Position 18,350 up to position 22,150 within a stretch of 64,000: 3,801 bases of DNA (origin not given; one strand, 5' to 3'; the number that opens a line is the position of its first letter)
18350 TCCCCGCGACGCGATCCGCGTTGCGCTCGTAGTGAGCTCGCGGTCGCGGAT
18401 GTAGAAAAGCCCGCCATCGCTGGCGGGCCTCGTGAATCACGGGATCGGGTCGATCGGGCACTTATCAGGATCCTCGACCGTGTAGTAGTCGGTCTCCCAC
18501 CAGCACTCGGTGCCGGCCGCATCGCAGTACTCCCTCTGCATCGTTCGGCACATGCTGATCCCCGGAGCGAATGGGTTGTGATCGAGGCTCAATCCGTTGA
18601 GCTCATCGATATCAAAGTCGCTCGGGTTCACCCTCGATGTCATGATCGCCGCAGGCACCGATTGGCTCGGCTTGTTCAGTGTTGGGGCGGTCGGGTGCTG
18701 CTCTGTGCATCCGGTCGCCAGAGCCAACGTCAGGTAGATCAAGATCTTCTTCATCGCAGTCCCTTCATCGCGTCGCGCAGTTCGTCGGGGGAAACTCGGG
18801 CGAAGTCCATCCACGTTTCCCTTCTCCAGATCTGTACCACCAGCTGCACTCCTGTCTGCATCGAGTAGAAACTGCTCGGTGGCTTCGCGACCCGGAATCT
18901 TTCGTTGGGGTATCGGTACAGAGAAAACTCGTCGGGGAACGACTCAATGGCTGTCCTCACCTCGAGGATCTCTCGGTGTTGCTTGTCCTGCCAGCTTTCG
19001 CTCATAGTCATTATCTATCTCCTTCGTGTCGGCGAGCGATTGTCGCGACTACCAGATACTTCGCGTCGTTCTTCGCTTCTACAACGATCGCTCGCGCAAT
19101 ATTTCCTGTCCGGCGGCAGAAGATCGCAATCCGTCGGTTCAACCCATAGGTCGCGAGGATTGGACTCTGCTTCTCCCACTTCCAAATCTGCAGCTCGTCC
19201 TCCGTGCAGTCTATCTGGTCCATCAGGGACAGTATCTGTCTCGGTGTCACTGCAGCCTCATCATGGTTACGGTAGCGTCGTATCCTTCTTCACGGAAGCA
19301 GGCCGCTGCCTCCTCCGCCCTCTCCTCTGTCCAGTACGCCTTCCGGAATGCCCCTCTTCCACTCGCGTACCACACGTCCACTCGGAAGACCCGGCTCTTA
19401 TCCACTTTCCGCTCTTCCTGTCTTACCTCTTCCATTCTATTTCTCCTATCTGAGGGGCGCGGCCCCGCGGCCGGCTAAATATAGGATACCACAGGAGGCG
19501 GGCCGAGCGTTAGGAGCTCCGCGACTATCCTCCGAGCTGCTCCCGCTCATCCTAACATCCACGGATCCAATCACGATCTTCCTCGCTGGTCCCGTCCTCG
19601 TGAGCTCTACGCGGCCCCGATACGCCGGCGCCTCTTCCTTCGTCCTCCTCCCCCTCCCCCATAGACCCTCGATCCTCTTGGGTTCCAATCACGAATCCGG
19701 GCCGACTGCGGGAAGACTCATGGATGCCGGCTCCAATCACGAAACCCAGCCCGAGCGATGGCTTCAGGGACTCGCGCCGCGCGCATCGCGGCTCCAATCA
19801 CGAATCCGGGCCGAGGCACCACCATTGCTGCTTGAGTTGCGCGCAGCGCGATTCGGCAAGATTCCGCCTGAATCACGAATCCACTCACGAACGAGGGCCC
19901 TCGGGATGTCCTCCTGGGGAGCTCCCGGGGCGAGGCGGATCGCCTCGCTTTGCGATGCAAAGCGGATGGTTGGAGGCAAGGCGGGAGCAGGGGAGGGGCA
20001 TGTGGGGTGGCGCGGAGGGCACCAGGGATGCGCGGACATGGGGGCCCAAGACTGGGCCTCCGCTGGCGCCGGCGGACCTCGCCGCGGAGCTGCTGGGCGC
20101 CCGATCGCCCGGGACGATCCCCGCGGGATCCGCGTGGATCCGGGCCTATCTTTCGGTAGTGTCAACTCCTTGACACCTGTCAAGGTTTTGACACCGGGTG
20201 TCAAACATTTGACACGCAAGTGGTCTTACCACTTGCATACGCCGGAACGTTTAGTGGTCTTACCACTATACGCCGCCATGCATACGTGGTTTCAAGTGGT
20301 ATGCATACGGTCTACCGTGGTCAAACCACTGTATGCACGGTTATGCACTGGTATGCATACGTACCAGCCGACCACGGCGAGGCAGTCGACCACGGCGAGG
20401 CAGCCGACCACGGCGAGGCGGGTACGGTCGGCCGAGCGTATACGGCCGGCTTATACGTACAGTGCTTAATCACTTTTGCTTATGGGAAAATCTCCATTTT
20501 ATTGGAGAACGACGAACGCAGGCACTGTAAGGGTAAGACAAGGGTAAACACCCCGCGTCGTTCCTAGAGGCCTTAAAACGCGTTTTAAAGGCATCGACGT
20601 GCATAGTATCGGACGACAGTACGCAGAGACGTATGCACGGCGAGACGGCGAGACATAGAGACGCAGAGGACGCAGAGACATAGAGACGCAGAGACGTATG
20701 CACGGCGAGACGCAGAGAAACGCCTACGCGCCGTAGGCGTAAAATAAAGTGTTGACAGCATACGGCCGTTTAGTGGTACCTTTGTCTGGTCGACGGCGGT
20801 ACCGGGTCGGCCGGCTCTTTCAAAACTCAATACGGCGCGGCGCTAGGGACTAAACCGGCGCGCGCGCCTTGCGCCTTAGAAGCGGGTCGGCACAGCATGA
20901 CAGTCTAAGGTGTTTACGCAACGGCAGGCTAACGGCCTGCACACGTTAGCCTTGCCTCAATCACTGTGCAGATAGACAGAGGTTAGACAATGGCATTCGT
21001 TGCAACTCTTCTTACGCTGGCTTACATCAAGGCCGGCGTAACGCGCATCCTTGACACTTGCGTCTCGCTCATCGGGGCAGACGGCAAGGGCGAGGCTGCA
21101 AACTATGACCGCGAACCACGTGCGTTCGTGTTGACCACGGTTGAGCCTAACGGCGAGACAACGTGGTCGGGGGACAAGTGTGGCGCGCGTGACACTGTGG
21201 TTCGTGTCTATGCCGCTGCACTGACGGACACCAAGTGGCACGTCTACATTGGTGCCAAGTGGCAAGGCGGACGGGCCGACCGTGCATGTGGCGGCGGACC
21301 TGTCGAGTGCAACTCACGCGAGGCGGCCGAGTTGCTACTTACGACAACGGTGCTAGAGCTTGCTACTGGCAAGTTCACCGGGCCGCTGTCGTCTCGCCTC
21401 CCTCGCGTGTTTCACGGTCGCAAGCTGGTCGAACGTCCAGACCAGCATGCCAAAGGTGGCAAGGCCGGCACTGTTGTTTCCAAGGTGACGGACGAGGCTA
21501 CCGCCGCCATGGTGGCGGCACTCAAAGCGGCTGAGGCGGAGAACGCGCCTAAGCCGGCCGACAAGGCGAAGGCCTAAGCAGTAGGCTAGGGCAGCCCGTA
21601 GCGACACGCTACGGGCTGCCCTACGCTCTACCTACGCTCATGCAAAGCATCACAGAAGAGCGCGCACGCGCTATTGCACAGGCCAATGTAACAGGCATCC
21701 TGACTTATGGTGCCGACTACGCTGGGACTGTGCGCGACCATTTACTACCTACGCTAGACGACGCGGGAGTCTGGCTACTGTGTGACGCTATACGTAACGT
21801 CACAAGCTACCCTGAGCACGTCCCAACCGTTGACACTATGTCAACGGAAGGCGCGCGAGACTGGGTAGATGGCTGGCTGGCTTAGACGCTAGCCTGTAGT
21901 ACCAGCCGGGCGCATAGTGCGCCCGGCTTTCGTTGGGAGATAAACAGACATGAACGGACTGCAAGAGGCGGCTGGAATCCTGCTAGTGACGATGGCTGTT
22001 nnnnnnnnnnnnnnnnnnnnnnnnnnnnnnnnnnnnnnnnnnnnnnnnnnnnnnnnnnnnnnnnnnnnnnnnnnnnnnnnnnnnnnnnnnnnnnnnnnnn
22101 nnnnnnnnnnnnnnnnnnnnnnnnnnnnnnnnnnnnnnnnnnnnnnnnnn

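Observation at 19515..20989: About 1.5 kb with no credible coding potential, packed with at least five distinct repeat families, at the divergence point of leftward and rightward genes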

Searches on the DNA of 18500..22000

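Call 14: search_rna_families(source=window, start=18500, end=22000, threshold=evalue, max_evalue=1)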
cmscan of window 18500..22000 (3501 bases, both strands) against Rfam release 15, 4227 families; matches with E-value up to 1: 1.
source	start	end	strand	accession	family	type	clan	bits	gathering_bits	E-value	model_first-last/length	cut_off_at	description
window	21583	21627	+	RF03978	mir-1269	Gene; miRNA;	-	25.3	100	0.45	1-90/90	no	mir-1269 microRNA precursor family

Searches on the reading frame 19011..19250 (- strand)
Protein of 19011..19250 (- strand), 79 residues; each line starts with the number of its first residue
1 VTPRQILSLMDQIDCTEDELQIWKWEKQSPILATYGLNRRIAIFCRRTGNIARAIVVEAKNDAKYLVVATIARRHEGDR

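Call 9: search_protein_families(library=pfam, proteins=[window:19011-19250:-], max_evalue=0.01)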
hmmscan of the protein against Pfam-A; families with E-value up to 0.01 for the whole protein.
window:19011-19250:- (79 aa): 0 families

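Call 10: search_protein_families(library=phrogs, proteins=[window:19011-19250:-], max_evalue=0.01)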
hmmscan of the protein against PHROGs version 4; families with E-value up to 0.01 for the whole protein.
window:19011-19250:- (79 aa): 0 families

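Call 54: search_protein_families(library=pfam, proteins=[window:19011-19250:-], max_evalue=5)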
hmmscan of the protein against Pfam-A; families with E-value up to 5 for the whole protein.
window:19011-19250:- (79 aa): 1 family
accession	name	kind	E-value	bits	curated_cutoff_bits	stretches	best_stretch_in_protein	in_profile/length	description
PF22415.1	PSV_ORF131-like_dom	-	0.2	12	27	1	43-69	23-49/80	PSV_Hypothetical protein ORF131-like domain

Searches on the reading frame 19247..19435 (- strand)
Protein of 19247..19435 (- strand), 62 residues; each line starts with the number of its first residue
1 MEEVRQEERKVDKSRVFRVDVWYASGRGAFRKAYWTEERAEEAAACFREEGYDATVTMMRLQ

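Call 9: search_protein_families(library=pfam, proteins=[window:19247-19435:-], max_evalue=0.01)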
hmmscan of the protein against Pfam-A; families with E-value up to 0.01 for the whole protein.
window:19247-19435:- (62 aa): 0 families

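Call 10: search_protein_families(library=phrogs, proteins=[window:19247-19435:-], max_evalue=0.01)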
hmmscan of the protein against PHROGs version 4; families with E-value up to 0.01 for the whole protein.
window:19247-19435:- (62 aa): 0 families

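Call 39: find_homologous_proteins(query=window:19247-19435:-, max_evalue=0.001)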
Query window:19247-19435:- (62 aa): 8 proteins with E <= 0.001 among 8 candidates.
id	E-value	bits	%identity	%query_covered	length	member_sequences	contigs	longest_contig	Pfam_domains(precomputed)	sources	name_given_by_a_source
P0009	2.9e-27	111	85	100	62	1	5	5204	-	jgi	jgi:hypothetical protein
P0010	3.9e-23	98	88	81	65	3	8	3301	-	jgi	jgi:hypothetical protein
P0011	1.3e-21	93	86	81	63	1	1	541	-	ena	-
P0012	1.4e-20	90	78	82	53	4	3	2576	-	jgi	jgi:hypothetical protein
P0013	1.5e-20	90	80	82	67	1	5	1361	-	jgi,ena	-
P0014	3.8e-20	88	91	73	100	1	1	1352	-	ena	-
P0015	1.0e-19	87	81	77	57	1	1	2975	-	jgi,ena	-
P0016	5.8e-18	81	79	77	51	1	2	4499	-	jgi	-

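Call 40: find_encoding_contigs(protein=P0009, flank=6000, max_places=5)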
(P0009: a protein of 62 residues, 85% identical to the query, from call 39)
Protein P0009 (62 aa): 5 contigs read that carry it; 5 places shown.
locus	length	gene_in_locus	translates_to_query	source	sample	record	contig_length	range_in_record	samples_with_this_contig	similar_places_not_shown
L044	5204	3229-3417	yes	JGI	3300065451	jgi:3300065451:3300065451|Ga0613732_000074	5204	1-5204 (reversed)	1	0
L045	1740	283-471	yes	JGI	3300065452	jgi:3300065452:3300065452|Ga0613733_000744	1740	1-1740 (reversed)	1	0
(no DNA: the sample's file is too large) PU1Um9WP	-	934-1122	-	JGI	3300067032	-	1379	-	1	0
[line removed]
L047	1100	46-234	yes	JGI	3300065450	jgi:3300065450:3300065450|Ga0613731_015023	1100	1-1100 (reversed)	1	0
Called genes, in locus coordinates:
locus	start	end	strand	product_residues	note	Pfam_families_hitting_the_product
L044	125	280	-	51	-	-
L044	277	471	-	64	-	-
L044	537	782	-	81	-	-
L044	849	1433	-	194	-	-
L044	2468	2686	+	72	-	-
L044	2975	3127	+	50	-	-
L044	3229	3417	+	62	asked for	-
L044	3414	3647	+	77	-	-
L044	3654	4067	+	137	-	-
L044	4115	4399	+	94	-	-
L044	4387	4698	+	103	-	-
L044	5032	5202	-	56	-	?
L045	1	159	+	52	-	?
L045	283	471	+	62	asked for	-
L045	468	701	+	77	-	-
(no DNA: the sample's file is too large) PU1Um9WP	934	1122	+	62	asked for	-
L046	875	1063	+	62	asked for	-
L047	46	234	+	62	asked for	-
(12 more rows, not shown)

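Call 41: find_encoding_contigs(protein=P0010, flank=6000, max_places=8)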
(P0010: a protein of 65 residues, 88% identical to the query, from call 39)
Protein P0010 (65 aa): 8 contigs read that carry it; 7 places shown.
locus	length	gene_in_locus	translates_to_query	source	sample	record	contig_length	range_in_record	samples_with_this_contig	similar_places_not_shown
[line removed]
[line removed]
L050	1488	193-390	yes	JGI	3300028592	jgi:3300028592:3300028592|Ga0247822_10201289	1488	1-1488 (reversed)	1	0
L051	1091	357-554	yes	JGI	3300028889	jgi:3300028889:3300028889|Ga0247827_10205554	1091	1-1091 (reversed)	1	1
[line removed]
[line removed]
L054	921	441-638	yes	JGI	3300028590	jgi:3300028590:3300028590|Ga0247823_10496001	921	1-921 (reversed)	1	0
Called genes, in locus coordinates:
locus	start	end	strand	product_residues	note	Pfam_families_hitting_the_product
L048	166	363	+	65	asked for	-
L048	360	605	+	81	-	-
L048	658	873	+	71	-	-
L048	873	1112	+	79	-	-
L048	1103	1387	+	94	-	-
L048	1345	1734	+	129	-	-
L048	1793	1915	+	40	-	-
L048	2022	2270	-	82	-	-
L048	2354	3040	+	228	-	-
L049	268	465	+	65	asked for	-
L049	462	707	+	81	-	-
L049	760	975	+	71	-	-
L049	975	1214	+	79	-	-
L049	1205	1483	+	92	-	-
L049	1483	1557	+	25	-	?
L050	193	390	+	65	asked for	-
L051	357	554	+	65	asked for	-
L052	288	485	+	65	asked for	-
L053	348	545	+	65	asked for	-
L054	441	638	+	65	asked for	-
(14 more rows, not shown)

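Call 42: find_encoding_contigs(protein=P0016, flank=6000, max_places=3)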
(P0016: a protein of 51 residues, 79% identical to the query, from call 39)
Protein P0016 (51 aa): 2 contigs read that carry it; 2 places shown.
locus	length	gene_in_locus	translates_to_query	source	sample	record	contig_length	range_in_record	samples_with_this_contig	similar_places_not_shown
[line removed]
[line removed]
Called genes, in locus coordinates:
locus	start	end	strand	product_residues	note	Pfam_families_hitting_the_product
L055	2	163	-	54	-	?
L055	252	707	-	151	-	PF13392:HNH_3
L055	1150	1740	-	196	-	-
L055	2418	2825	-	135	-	-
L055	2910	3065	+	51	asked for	-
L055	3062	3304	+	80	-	-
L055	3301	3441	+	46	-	-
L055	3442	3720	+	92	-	-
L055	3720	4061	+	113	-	-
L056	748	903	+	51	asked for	-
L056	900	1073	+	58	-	?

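Call 54: search_protein_families(library=pfam, proteins=[window:19247-19435:-], max_evalue=5)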
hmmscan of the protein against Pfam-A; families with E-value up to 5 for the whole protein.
window:19247-19435:- (62 aa): 0 families

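Call 107: predict_structure(alignment_id=A3)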
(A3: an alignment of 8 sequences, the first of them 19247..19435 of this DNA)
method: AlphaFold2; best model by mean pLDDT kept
length: 62 residues; sequences in the alignment: 8
mean_pLDDT: 82.6   pTM: 0.62
mean pLDDT of the five models: 82.6, 82.2, 81.2, 79.4, 79.0
residues with pLDDT >= 90: 34; 70-90: 16; 50-70: 8; < 50: 4
segments of 3 or more residues with pLDDT < 50: none
pLDDT, mean of each block of 10 residues (from residue 1): 51 85 84 91 93 92 78
secondary structure, 60 per line:
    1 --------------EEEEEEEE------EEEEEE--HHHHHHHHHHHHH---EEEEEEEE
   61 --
elements in order: E15-22 E29-34 H37-49 E53-60

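Call 111: fold_search(model_id=the predicted structure, library=pdb)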
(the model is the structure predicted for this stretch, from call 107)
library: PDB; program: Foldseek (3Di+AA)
matches with E <= 10: 357; with E <= 0.001: 0
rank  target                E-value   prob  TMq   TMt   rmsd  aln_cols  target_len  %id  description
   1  2nmm_A                3.5e-01  0.57  0.43  0.28   4.3        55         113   14  Crystal structure of human phosphohistidine phosphatase. Northeast Structural Genomics Consortium target HR1409 (released 2007-01-23)
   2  6weo_0                3.5e-01  0.41  0.35  0.13   9.0        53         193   11  IL-22 Signaling Complex with IL-22R1 and IL-10Rbeta (released 2021-04-28)
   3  9bk5_A                4.3e-01  0.33  0.40  0.35   3.8        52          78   19  Structure of LNG binder complex (released 2024-10-09)
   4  2jve_MODEL_1_A        4.9e-01  0.91  0.57  0.50   2.7        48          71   17  Solution structure of the extracellular domain of Prod1, a protein implicated in proximodistal identity during (released 2008-09-30)
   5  1jps_T                6.4e-01  0.30  0.36  0.12   8.9        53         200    9  Crystal structure of tissue factor in complex with humanized Fab D3h44 (released 2002-02-03)
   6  6mmo_D                6.4e-01  0.16  0.35  0.29   5.4        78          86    9  Carbon regulatory PII-like protein SbtB from Cyanobium sp. 7001 bound to AMP (released 2019-09-18)
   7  9oac_Ca               6.9e-01  0.21  0.34  0.31   4.1        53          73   21  C5 reconstruction of the thermophilic bacteriophage P74-26 Portal Vertex (released 2026-01-28)
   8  8qq6_C                7.3e-01  0.38  0.38  0.13   8.7        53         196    9  CRYSTAL STRUCTURE OF FVIIA IN COMPLEX WITH A BENZAMIDINE-BASED INHIBITOR (released 2024-10-16)
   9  6weo_3                7.9e-01  0.30  0.35  0.12   8.8        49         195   12  IL-22 Signaling Complex with IL-22R1 and IL-10Rbeta (released 2021-04-28)
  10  8qod_C                7.9e-01  0.25  0.36  0.13   9.7        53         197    9  CRYSTAL STRUCTURE OF FVIIA IN COMPLEX WITH A BENZAMIDINE-BASED INHIBITOR (released 2024-10-09)
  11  9e9v_B                8.4e-01  0.33  0.42  0.18   4.7        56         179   16  Structural Insights into HIV-1 Vif-Mediated Ubiquitination and Degradation of APOBEC3H (released 2026-03-11)
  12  7dkk_A                8.4e-01  0.13  0.30  0.23   5.0        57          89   19  De novo design protein XM2H (released 2021-12-08)
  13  1ahw_C                9.6e-01  0.35  0.36  0.12   2.6        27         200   18  A COMPLEX OF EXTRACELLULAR DOMAIN OF TISSUE FACTOR WITH AN INHIBITORY FAB (5G9) (released 1998-02-25)
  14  4z6a_T                1.0e+00  0.23  0.36  0.12   8.9        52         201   10  Crystal Structure of a FVIIa-Trypsin Chimera (YT) in Complex with Soluble Tissue Factor (released 2015-12-30)
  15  1boy                  1.0e+00  0.23  0.37  0.12   9.7        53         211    9  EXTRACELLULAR REGION OF HUMAN TISSUE FACTOR (released 1996-06-10)
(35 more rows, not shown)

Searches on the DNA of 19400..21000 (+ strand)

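Call 4: search_dna_similar(query=window:19400-21000:+, collection=phages, mode=near)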
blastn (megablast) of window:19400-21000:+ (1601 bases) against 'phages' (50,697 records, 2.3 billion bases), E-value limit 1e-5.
No match.

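Call 81: search_dna_similar(query=window:19436-20989:+, collection=phages, mode=distant, max_evalue=0.01, max_rows=20)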
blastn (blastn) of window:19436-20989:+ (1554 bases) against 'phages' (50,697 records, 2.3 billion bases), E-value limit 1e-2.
No match.
